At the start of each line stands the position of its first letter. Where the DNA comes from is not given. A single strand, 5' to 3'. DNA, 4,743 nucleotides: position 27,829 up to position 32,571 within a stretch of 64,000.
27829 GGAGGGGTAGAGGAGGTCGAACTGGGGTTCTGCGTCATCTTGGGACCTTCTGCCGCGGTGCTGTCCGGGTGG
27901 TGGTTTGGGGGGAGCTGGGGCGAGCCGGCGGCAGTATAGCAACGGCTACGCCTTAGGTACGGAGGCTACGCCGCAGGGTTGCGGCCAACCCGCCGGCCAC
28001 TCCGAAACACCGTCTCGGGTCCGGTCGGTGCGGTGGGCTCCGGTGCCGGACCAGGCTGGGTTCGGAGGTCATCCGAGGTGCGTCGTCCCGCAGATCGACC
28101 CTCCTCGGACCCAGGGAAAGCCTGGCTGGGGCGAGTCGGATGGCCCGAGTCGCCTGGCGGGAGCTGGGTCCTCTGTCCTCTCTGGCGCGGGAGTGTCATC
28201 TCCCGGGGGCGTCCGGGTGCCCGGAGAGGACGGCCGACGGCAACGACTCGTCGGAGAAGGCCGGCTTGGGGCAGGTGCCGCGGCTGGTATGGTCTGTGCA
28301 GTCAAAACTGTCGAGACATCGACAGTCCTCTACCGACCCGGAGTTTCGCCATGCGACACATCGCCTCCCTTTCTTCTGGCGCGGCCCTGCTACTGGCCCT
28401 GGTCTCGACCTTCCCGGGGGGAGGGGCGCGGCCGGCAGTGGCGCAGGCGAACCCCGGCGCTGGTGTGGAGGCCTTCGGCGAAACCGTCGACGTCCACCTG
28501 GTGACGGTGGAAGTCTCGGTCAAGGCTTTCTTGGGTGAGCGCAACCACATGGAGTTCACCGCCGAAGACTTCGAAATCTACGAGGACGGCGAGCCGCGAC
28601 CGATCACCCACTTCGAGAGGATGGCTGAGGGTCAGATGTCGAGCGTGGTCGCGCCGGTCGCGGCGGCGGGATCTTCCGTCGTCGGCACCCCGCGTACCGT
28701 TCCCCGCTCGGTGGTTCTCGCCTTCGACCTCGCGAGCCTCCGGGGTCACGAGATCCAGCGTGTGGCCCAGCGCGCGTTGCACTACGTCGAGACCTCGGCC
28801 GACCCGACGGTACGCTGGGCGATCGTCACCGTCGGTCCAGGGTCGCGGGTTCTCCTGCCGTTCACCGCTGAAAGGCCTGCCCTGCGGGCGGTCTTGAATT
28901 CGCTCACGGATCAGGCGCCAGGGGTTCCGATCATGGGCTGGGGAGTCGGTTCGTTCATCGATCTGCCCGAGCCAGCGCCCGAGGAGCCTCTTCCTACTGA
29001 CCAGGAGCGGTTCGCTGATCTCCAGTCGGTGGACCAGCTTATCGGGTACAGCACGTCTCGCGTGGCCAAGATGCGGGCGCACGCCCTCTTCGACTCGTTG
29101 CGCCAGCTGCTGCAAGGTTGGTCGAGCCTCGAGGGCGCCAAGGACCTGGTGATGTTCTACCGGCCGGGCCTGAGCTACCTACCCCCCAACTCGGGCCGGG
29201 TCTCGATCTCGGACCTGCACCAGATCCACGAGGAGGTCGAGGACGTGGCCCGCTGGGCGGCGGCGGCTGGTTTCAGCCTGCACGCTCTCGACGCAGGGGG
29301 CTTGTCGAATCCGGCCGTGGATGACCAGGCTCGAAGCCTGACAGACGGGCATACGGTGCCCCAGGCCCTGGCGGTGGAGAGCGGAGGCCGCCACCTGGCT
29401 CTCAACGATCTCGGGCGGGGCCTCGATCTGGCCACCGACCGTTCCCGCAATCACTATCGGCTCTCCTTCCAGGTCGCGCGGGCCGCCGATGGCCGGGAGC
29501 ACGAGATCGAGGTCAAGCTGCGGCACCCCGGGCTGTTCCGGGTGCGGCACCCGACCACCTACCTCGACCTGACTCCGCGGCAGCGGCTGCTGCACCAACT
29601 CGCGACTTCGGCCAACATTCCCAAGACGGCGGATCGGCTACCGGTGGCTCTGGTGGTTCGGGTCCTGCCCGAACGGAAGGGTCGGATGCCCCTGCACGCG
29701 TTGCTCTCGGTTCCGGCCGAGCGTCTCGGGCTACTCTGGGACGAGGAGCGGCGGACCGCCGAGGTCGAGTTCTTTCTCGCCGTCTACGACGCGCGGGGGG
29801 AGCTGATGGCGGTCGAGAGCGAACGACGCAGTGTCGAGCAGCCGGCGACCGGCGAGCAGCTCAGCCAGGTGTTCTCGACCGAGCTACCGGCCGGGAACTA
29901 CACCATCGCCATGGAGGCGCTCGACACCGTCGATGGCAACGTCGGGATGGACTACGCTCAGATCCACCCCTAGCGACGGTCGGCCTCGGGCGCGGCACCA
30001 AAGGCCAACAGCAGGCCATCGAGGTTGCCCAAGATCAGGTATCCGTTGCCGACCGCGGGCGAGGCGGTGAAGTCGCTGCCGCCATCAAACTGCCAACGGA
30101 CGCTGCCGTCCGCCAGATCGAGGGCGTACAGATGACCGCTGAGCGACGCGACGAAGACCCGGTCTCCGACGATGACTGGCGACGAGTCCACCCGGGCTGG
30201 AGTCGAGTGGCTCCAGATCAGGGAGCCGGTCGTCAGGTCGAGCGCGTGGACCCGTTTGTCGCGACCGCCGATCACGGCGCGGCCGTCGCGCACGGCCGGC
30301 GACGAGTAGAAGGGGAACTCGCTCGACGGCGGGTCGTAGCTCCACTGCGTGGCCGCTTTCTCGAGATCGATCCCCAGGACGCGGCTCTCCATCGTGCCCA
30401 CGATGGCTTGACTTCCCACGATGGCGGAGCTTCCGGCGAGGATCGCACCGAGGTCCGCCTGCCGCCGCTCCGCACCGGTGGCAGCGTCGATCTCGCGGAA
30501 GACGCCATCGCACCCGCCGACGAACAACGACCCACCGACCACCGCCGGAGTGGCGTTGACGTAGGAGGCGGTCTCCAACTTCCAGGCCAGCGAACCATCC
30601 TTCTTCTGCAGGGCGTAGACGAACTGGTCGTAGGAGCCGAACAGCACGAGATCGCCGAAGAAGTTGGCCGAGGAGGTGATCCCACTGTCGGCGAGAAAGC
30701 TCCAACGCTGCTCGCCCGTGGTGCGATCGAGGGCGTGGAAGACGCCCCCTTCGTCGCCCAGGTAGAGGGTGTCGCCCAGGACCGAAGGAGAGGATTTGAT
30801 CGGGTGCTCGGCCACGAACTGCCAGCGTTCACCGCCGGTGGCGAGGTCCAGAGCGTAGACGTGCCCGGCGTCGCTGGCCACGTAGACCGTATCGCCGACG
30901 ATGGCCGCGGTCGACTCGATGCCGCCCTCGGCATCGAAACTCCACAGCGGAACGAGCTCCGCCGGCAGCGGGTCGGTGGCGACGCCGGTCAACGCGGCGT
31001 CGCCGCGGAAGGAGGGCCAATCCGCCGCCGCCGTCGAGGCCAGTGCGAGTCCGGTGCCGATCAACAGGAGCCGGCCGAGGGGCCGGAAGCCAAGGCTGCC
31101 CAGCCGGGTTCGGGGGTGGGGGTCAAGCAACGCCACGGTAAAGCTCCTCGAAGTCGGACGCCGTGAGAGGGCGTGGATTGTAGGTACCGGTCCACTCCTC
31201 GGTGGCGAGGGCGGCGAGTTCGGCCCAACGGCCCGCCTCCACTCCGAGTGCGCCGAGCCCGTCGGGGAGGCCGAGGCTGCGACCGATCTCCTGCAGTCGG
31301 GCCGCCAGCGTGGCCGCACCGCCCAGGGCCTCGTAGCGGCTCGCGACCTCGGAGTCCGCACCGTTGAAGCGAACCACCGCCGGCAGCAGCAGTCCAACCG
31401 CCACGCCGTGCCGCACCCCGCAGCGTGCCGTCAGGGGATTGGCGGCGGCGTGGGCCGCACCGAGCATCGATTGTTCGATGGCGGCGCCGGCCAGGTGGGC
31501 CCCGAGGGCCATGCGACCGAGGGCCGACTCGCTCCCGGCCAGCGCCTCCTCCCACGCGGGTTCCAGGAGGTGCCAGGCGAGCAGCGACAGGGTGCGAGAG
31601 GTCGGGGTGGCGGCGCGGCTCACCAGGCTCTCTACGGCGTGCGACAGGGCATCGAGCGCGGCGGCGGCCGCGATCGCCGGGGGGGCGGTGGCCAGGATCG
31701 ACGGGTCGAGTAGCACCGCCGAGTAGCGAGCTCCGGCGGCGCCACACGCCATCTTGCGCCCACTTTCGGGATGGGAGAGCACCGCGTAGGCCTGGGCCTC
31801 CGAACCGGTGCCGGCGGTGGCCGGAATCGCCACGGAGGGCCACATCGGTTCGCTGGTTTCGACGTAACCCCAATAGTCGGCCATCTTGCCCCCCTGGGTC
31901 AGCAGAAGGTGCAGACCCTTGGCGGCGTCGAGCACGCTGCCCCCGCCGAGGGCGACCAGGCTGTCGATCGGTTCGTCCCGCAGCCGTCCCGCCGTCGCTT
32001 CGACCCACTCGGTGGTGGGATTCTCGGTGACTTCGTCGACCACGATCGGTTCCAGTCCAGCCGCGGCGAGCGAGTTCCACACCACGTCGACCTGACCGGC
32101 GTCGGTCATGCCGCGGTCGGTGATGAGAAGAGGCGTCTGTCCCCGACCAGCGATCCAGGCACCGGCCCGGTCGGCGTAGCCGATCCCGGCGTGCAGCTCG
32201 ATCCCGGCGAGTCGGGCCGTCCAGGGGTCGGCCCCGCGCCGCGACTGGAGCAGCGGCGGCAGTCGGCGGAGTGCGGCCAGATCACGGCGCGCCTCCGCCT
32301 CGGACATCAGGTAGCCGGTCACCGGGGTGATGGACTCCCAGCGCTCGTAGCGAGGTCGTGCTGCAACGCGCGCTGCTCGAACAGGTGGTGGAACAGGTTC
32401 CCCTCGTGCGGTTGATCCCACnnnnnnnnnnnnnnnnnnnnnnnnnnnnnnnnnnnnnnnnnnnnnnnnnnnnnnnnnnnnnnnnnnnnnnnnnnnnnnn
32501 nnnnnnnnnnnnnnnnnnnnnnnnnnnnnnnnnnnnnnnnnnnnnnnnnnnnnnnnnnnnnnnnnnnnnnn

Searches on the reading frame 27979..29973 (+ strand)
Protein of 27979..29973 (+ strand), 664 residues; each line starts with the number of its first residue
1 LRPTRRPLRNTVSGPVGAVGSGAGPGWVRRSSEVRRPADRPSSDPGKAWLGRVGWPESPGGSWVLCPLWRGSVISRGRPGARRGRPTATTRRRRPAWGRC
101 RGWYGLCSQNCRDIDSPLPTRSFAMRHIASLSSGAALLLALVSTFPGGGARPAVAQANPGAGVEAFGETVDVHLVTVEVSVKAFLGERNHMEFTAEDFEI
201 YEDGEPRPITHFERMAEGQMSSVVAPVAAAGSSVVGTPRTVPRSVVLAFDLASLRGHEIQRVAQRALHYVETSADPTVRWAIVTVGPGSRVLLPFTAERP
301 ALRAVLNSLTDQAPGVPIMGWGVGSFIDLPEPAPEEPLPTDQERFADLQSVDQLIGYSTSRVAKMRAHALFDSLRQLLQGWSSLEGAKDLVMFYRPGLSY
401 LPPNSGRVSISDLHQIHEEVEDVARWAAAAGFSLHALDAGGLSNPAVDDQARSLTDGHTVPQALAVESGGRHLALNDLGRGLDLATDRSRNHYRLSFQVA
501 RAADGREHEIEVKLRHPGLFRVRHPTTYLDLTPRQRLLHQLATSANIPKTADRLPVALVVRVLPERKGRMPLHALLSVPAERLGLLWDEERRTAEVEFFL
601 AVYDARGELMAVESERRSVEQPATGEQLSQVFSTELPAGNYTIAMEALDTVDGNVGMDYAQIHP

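Call 9: search_protein_families(library=pfam, proteins=[window:27979-29973:+], max_evalue=0.001)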
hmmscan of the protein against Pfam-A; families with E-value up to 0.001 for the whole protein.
window:27979-29973:+ (664 aa): 0 families

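Call 18: search_protein_families(library=ncbifam, proteins=[window:27979-29973:+], max_evalue=0.01)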
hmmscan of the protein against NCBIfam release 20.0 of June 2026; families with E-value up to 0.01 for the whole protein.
window:27979-29973:+ (664 aa): 1 family
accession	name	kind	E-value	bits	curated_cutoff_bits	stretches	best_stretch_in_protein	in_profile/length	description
TIGR03436.1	acidobact_VWFA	subfamily_domain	4.7e-30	105.2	81.25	1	170-528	5-321/324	VWA domain-containing protein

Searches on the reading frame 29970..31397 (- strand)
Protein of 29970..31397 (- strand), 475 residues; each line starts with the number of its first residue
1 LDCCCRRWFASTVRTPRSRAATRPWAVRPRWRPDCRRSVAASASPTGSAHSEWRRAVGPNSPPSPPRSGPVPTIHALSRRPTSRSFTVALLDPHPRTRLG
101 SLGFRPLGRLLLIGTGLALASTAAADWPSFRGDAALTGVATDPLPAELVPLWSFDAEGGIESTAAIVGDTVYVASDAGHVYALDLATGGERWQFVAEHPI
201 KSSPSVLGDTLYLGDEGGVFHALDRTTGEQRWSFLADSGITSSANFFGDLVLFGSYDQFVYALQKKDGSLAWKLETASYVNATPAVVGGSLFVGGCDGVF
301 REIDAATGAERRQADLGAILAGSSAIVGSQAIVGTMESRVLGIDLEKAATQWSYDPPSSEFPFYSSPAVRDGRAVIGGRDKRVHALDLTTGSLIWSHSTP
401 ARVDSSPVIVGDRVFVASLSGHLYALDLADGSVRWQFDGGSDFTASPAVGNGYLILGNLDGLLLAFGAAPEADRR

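Call 9: search_protein_families(library=pfam, proteins=[window:29970-31397:-], max_evalue=0.001)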
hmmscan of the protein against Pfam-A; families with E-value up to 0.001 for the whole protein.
window:29970-31397:- (475 aa): 6 families
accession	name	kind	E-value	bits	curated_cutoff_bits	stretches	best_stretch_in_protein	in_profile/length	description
PF13570.13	Beta-prop_ACSF4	-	7.5e-51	173.9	133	3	211-385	22-199/329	Beta-alanine-activating enzyme, beta-propeller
PF13360.13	PQQ_2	-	3.6e-43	148.3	27.6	3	151-238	16-102/233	Outer membrane protein assembly factor BamB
PF01011.28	PQQ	-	9.2e-20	71.3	26.7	1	159-197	48-86/595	Glucose/ethanol/alcohol dehydrogenase, beta-propeller domain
PF25292.1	Beta-prop_CGLA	-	4.5e-07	30.1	26.8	0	412-438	45-70/316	Lambda-carrageenase beta-propeller domain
PF24996.1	NANM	-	7.6e-05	22.2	45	0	161-200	10-51/350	N-acetylneuraminate epimerase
PF25293.1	Beta-prop_EMC1_N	-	0.0006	20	34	0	169-277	32-148/219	EMC1 N-terminal beta-propeller domain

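Call 18: search_protein_families(library=ncbifam, proteins=[window:29970-31397:-], max_evalue=0.01)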
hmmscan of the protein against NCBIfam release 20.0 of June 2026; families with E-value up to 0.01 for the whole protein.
window:29970-31397:- (475 aa): 9 families
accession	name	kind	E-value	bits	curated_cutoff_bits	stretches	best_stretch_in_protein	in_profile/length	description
TIGR03300.1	assembly_YfgL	equivalog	1.1e-44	152.6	285.2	3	161-277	58-174/377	outer membrane protein assembly factor BamB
NF053615.1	SerThrKinAfsKStmc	equivalog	2.6e-36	125.6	1300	2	162-310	658-806/809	protein serine/threonine kinase AfsK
NF008351.0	PRK11138.1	equivalog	2.1e-33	115.4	423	4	331-437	163-282/394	outer membrane protein assembly factor BamB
TIGR03075.1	PQQ_enz_alc_DH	subfamily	7.6e-26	90.8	480.05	3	147-200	46-101/530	PQQ-dependent dehydrogenase, methanol/ethanol family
TIGR04528.1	acido_non_PQQ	subfamily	4.4e-15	55.4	650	3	372-453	392-479/493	acido-empty-quinoprotein group A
TIGR03074.1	PQQ_membr_DH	subfamily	2e-12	45.8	832.65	2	160-200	205-245/783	membrane-bound PQQ-dependent dehydrogenase, glucose/quinate/shikimate family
NF050114.1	Rv3212_fam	equivalog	2.8e-07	30.1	150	0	138-195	44-98/393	Rv3212 family protein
NF041516.1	PA2928_fam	subfamily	1.8e-05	24.3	70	1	382-437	315-374/376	PA2928 family protein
NF040673.1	PLuB_PQQ_rpt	exception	0.0018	17.3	250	0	380-454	266-342/395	PLuB system PQQ-binding repeat protein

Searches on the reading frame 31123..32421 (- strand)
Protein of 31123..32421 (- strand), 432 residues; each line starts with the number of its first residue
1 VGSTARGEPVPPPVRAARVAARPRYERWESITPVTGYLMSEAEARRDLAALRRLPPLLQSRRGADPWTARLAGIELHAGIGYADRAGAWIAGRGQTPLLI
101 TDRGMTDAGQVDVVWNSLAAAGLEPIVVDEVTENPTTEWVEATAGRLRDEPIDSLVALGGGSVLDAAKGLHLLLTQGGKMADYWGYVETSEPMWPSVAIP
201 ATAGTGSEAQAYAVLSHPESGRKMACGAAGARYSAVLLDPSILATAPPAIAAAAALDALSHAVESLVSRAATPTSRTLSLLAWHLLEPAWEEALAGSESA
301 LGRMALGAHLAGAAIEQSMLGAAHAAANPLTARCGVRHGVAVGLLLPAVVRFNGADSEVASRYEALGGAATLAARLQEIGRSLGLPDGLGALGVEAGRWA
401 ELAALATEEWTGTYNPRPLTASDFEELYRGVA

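Call 9: search_protein_families(library=pfam, proteins=[window:31123-32421:-], max_evalue=0.001)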
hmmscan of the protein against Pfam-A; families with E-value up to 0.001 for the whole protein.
window:31123-32421:- (432 aa): 3 families
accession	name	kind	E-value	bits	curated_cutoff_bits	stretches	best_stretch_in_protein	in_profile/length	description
PF00465.25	Fe-ADH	-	7.5e-37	126.9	31.3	1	78-240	6-168/168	Iron-containing alcohol dehydrogenase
PF25137.1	ADH_Fe_C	-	3.5e-25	89.3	27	1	252-429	2-191/194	Fe-containing alcohol dehydrogenase family, C-terminal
PF13685.12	Fe-ADH_2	-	2.8e-10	40.8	28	1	95-168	20-91/149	Iron-containing alcohol dehydrogenase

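Call 18: search_protein_families(library=ncbifam, proteins=[window:31123-32421:-], max_evalue=0.01)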
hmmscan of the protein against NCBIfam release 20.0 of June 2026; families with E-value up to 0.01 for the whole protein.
window:31123-32421:- (432 aa): 15 families
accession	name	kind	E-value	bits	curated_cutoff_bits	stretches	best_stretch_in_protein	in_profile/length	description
NF041833.1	Fe_ADH_ErcA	equivalog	1.9e-55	188.6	550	1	75-429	10-379/382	alcohol dehydrogenase-like regulatory protein ErcA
NF058672.1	4HyButDHCUPNE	equivalog_domain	4.5e-50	170.9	500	1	95-428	30-374/378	4-hydroxybutyrate dehydrogenase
NF053866.1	CholDhdGbsBBac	equivalog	2.3e-49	168.1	550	1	76-429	18-388/392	choline dehydrogenase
TIGR02638.1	lactal_redase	equivalog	2.9e-49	167.9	523.15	1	96-428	31-379/379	lactaldehyde reductase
NF007911.0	PRK10624.1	equivalog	4.3e-48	164.2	537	1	96-430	32-380/382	lactaldehyde reductase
TIGR03405.1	Phn_Fe-ADH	equivalog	2.3e-44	151.6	423.7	1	75-405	6-342/355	iron-containing alcohol dehydrogenase PsrA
NF010378.0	PRK13805.1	equivalog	2.1e-43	148.3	951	1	98-386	486-789/872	bifunctional acetaldehyde-CoA/alcohol dehydrogenase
NF007363.0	PRK09860.1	equivalog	6.5e-42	144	581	1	97-429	34-380/383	L-threonine dehydrogenase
NF050025.1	SulfAcetaldRedSarD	equivalog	4.4e-41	141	700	1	93-353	29-291/385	sulfoacetaldehyde reductase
NF011998.0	PRK15454.1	equivalog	1.7e-33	115.9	556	1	79-428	33-391/395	ethanolamine utilization ethanol dehydrogenase EutG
TIGR04266.1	NDMA_methanol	equivalog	4.1e-22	78.6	625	1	84-367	27-312/420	NDMA-dependent methanol dehydrogenase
NF041822.1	daptide_DH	equivalog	6.2e-15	54.9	300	1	99-351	5-272/363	daptide-type RiPP biosynthesis dehydogenase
NF011717.0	PRK15138.1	equivalog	6.7e-13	48.4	645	1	107-350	43-293/387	alcohol dehydrogenase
NF006941.0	PRK09423.1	subfamily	2.1e-08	33.4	336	1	84-380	19-313/367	glycerol dehydrogenase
NF053832.1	GlycoaldRedHalo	equivalog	0.003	16.8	550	0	79-331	14-261/363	glycolaldehyde reductase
